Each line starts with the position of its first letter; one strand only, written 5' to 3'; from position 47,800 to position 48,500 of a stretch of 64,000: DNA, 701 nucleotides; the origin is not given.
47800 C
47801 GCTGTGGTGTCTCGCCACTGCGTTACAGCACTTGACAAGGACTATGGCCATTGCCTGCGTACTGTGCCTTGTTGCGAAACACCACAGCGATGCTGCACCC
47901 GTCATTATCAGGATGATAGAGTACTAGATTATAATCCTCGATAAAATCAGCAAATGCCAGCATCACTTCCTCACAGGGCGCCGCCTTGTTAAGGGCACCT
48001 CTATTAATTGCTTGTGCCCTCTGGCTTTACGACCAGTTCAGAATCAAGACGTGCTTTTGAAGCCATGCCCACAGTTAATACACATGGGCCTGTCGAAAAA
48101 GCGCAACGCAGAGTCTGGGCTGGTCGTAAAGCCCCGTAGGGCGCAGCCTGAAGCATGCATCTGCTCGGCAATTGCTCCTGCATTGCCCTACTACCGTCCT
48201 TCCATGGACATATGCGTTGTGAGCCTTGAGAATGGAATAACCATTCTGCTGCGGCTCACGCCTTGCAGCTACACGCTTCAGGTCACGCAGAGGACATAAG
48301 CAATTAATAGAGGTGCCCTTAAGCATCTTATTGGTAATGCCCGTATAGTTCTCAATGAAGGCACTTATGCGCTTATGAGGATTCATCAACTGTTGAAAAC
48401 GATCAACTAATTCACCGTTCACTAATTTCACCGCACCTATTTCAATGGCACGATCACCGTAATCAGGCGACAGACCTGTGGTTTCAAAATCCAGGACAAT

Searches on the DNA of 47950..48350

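Call 39: search_with_rna_model(model_id=R1, source=window, start=47950, end=48350, filters=off, max_evalue=1, show_alignments=3)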
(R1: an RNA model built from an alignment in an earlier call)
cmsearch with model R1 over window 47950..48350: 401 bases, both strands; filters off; matches with E-value up to 1: 3.
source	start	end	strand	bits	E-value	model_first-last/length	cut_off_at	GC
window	48024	48134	+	45.5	8.7e-12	1-98/98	no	0.51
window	48208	48266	-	23.4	6.8e-06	21-79/98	no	0.51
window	48023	48131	-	8.7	0.059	1-98/98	no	0.5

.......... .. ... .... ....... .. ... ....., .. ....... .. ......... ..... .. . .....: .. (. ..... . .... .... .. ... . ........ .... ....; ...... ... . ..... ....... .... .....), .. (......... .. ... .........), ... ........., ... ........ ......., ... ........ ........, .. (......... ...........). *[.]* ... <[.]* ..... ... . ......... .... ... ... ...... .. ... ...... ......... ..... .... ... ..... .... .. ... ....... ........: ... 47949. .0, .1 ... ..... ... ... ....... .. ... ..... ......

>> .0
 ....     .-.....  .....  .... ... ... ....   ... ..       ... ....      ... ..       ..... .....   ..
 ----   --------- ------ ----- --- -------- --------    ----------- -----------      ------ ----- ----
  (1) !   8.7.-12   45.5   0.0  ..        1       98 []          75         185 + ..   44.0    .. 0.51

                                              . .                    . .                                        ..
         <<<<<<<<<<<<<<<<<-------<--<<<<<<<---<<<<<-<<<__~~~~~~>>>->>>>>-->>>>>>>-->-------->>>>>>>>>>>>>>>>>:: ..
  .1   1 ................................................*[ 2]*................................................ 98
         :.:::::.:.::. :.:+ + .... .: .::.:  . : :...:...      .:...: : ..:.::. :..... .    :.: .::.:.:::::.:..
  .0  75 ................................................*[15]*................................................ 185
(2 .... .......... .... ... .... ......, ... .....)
